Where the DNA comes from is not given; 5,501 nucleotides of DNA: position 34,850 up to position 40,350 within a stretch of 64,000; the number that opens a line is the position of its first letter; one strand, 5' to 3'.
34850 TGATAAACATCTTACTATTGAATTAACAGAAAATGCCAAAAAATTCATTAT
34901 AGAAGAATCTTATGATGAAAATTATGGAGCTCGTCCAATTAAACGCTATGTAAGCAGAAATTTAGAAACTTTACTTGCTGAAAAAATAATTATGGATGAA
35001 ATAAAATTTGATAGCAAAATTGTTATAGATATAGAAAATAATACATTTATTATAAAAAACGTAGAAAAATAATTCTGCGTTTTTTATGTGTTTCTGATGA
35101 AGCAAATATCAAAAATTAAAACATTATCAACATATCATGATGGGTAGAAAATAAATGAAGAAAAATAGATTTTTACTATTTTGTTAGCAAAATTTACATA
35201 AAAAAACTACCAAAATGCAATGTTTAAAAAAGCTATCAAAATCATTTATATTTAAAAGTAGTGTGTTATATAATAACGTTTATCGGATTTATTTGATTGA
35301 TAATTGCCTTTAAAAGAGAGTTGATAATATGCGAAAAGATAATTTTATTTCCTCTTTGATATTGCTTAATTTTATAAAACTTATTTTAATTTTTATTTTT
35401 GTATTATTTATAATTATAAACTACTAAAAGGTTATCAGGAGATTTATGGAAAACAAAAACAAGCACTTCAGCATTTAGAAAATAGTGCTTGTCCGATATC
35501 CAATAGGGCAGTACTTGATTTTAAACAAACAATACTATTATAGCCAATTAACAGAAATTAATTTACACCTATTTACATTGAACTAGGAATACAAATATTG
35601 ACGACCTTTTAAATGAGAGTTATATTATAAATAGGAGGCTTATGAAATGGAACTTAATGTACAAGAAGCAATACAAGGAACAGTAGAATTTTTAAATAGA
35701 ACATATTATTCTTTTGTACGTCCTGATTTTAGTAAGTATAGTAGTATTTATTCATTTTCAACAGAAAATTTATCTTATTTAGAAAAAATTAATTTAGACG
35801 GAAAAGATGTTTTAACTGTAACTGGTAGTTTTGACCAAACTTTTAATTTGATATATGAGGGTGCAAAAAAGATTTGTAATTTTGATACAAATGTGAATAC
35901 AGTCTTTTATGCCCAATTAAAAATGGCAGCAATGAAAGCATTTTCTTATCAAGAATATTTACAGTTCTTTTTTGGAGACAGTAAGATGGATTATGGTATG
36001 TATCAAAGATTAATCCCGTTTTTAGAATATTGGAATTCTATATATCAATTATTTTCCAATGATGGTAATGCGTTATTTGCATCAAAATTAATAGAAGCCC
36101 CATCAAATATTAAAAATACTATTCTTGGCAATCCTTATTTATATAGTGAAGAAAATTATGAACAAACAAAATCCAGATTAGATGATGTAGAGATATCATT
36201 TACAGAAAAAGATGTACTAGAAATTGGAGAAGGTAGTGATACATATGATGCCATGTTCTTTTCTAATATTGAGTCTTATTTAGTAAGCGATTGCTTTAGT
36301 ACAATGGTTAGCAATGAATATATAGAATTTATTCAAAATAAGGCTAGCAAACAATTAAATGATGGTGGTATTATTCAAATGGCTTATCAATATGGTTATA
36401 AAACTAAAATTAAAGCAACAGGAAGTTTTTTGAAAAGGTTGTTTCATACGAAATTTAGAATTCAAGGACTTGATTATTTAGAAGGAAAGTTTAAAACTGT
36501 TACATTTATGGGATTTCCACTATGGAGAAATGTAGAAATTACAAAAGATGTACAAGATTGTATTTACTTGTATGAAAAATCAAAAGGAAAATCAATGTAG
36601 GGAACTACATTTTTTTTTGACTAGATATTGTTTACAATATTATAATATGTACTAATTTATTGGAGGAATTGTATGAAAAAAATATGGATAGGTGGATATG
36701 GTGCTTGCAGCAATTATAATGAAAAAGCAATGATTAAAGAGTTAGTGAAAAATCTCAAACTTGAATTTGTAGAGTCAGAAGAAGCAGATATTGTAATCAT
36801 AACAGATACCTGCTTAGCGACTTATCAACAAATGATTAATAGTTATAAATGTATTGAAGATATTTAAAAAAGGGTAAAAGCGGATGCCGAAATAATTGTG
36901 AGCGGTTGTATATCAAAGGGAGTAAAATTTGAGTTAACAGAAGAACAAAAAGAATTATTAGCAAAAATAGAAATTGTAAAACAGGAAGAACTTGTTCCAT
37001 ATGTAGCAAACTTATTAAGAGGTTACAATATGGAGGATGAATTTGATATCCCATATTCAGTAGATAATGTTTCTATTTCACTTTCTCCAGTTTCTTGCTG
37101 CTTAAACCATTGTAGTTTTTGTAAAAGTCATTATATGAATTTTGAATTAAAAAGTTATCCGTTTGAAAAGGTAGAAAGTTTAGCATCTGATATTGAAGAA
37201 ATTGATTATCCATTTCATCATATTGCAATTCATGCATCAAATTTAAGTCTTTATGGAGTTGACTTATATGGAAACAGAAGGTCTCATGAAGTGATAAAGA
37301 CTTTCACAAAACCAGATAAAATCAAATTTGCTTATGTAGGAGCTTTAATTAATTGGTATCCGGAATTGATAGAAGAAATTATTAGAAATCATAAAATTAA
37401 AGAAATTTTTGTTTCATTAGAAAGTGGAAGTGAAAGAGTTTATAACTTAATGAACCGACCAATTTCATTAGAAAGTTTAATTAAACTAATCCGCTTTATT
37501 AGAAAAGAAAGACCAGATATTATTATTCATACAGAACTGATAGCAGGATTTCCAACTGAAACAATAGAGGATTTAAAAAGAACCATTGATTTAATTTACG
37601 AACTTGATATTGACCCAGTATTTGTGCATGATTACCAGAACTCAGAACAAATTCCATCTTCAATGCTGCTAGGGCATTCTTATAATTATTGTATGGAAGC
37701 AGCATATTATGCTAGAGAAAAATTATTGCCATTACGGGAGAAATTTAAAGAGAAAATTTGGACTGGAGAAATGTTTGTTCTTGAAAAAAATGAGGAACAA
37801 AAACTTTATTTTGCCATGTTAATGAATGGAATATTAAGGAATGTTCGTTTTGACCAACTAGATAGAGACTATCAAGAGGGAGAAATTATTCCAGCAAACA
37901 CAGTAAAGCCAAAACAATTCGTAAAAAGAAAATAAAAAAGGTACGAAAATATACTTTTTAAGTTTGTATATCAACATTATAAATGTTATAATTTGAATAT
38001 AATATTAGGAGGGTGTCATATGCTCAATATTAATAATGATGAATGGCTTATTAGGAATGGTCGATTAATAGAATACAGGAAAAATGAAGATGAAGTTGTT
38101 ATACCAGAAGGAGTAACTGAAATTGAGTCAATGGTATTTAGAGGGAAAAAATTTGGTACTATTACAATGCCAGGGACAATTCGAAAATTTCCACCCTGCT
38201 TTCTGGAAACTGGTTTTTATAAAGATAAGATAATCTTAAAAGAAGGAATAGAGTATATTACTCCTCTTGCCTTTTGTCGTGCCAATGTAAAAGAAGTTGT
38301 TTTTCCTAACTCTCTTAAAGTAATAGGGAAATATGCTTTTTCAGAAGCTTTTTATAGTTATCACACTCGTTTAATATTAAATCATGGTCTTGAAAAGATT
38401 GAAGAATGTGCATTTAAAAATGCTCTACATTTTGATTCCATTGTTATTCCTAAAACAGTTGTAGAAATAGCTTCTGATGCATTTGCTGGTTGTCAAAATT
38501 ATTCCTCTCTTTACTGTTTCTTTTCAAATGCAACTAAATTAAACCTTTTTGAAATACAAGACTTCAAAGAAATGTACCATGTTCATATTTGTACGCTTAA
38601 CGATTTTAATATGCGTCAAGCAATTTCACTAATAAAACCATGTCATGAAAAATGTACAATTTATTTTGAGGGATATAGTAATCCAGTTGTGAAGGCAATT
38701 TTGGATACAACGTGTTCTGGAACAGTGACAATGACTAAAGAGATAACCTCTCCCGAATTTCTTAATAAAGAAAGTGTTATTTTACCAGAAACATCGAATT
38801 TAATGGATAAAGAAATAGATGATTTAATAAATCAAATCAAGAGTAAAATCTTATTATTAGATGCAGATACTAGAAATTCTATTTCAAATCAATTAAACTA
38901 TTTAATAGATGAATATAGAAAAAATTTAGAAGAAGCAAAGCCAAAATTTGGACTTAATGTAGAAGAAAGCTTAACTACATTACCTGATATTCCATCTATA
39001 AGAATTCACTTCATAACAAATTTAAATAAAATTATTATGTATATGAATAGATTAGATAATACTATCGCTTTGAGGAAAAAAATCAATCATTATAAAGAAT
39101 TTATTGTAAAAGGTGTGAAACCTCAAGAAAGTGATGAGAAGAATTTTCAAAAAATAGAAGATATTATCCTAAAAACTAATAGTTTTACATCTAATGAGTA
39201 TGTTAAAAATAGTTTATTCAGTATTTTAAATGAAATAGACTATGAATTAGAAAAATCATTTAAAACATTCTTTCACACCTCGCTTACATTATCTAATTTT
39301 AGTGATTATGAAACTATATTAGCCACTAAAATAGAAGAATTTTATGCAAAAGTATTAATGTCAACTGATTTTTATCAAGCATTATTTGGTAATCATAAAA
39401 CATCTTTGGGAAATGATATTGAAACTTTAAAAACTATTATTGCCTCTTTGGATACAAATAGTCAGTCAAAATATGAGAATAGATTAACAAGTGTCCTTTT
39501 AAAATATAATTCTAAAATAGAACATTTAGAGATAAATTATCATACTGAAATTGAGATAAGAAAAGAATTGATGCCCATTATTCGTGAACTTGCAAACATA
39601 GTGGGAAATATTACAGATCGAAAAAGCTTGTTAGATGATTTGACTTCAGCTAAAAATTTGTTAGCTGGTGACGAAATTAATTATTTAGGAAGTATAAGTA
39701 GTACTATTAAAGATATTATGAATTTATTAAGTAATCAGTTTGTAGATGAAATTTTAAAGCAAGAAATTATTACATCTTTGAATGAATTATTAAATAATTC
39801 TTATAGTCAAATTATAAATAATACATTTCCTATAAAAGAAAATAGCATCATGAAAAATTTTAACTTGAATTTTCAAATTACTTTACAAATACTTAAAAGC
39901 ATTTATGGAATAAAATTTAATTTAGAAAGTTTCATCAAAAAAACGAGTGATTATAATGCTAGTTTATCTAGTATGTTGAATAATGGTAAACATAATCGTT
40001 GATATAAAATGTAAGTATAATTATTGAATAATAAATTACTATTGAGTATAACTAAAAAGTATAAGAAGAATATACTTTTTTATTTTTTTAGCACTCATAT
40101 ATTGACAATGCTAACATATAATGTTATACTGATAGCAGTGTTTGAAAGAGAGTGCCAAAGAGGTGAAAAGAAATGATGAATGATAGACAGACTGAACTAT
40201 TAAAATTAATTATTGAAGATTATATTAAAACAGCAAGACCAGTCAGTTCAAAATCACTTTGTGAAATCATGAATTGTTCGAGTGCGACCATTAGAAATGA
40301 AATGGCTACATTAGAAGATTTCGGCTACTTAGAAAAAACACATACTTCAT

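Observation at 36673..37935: Radical SAM methylthiotransferase split by a single in-frame TAA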

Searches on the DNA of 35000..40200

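Call 42: search_rna_families(source=window, start=35000, end=40200, threshold=evalue, max_evalue=0.1)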
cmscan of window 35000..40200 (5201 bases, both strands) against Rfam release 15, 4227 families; matches with E-value up to 0.1: 2.
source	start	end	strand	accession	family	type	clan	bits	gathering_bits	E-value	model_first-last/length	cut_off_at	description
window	38746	38844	-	RF02697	LDH1_5p_UTR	Cis-reg;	-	29.6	113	0.05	1-102/102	no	LDH1 5'UTR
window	35030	35085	+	RF02427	SpF10_sRNA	Gene; sRNA;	-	26.4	60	0.069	1-57/57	no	Streptococcus sRNA SpF10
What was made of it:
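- On Programmed recoding / read-through site: No Rfam element was found at 35000-40200 (call 42).
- No Rfam element lies nearby (call 42).
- Tried and rejected: Rfam at E <= 0.1 gave only two sub-threshold chance hits elsewhere (call 42).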

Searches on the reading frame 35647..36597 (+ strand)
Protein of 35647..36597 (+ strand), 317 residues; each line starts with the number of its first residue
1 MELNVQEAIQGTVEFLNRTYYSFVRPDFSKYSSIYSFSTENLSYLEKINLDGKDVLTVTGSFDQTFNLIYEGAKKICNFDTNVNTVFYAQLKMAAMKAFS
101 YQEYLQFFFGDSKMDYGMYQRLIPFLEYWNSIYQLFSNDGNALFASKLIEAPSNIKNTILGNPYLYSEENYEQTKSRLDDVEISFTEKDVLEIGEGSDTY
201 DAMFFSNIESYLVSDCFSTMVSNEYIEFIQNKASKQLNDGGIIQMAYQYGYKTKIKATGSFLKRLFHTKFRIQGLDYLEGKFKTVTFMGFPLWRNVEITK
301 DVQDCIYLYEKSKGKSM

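Call 6: search_protein_families(library=pfam, proteins=[window:35647-36597:+], max_evalue=0.1)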
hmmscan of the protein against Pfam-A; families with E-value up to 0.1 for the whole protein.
window:35647-36597:+ (317 aa): 1 family
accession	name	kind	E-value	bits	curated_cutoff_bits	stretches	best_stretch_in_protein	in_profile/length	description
PF11899.13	DUF3419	-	7.4e-08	32.4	28.2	1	34-138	11-125/385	Protein of unknown function (DUF3419)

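Call 7: search_protein_families(library=ncbifam, proteins=[window:35647-36597:+], max_evalue=0.1)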
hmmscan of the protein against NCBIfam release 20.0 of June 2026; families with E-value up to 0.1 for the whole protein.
window:35647-36597:+ (317 aa): 0 families

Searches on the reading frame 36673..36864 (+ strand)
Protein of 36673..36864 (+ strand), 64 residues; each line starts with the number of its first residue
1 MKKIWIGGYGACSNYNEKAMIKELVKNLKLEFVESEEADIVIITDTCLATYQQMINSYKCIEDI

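Call 12: list_cluster_members(proteins=[P0002, window:36673-36864:+])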
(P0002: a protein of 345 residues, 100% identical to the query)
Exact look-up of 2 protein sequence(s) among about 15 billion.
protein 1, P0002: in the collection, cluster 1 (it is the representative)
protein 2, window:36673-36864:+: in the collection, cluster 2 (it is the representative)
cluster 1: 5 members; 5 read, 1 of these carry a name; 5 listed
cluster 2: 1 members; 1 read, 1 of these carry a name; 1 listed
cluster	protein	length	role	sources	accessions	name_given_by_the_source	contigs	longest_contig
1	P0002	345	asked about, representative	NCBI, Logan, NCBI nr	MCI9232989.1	MAG: radical SAM protein [Bacilli bacterium] | radical SAM protein [Bacilli bacterium]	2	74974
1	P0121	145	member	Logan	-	-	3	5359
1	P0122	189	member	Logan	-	-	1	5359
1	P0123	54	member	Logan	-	-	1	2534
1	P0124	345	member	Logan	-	-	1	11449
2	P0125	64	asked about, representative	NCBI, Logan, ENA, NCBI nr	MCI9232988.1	MAG: hypothetical protein HFH08_00155 [Bacilli bacterium] | hypothetical protein [Bacilli bacterium]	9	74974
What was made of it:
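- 36673..36864 (+): Codons 1-64: first two thirds of the N-terminal MTTase (UPF0004) domain, carrying auxiliary-cluster cysteines C12 (36706-36708) and C47 (36811-36813). Annotated at NCBI as hypothetical protein MCI9232988.1 (call 12).
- The 90% cluster of the 345-aa piece holds only fragments of 345, 345, 189, 145 and 54 aa (call 12).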

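Call 13: find_encoding_contigs(protein=window:36673-36864:+, flank=3000, max_places=10)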
Protein window:36673-36864:+ (64 aa): 10 contigs read that carry it; 9 places shown.
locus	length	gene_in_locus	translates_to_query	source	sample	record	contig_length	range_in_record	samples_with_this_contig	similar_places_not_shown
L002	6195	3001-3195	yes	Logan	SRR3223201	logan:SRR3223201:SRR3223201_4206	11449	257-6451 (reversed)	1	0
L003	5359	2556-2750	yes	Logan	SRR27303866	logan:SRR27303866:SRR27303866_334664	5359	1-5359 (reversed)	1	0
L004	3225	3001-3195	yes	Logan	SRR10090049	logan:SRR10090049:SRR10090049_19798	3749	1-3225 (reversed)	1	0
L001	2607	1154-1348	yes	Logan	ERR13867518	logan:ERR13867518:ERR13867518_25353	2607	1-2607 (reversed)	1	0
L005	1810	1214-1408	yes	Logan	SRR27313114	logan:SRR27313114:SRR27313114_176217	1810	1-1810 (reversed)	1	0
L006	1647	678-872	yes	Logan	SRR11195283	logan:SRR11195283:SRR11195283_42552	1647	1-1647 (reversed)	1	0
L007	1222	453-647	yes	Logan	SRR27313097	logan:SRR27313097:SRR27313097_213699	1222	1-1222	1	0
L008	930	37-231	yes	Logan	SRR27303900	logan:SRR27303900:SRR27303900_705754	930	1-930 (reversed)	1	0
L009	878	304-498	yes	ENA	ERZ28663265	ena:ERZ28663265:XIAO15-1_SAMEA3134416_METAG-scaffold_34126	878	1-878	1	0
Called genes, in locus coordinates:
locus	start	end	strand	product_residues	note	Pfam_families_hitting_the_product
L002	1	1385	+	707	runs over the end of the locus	PF13191:AAA_16 (weak), PF23569:NBD_SMAX1, PF00004:AAA, PF17871:AAA_lid_9, PF00004:AAA, PF07724:AAA_2, PF07728:AAA_5, PF10431:ClpB_D2-small, +7 more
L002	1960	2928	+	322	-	PF11899:DUF3419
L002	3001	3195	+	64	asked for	-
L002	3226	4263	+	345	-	PF04055:Radical_SAM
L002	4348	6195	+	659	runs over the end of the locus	PF13306:LRR_5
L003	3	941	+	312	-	?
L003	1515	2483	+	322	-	PF11899:DUF3419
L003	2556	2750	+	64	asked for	-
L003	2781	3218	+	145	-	-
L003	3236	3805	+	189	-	PF04055:Radical_SAM (weak)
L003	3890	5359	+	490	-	?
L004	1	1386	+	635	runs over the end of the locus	?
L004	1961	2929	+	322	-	PF11899:DUF3419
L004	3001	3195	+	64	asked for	-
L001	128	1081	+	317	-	PF11899:DUF3419 (weak)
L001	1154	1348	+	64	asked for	-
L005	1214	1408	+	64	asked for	-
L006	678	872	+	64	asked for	-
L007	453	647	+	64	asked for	-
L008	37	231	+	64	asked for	-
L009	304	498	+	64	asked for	-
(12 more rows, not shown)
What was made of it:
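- The exact 64-aa product ending at this stop is encoded on contigs from 9 further samples besides the NCBI MAG (call 13).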

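Call 14: find_encoding_contigs(protein=P0124, flank=3000, max_places=10)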
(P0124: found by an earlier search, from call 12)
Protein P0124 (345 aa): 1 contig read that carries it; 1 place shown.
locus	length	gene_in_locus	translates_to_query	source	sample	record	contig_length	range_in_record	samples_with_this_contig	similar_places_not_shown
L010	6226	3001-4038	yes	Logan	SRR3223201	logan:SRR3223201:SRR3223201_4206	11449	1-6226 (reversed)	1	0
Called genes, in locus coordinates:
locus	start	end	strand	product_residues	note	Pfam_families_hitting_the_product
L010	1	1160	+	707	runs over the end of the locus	PF13191:AAA_16 (weak), PF23569:NBD_SMAX1, PF00004:AAA, PF17871:AAA_lid_9, PF00004:AAA, PF07724:AAA_2, PF07728:AAA_5, PF10431:ClpB_D2-small, +7 more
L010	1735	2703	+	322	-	PF11899:DUF3419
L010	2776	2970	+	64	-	-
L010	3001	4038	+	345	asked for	PF04055:Radical_SAM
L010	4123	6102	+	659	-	PF13306:LRR_5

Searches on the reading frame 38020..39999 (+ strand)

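Call 6: search_protein_families(library=pfam, proteins=[window:38020-39999:+], max_evalue=0.1)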
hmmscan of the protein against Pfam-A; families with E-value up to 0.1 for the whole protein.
window:38020-39999:+ (660 aa): 4 families
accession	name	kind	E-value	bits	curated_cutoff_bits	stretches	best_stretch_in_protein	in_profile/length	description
PF13306.12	LRR_5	-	1.7e-16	60.7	27.7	2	24-109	37-122/127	BspA type Leucine rich repeat region (6 copies)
PF11332.13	DUF3134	-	0.0095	16.8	25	0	8-39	26-56/70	Protein of unknown function (DUF3134)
PF04815.20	Sec23_helical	-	0.027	14.7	27.8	0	282-352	23-76/103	Sec23/Sec24 helical domain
PF16591.11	HBM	-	0.062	13.2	29.8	0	468-535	177-243/254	Helical bimodular sensor domain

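Call 7: search_protein_families(library=ncbifam, proteins=[window:38020-39999:+], max_evalue=0.1)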
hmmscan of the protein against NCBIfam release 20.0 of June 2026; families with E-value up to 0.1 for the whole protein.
window:38020-39999:+ (660 aa): 0 families
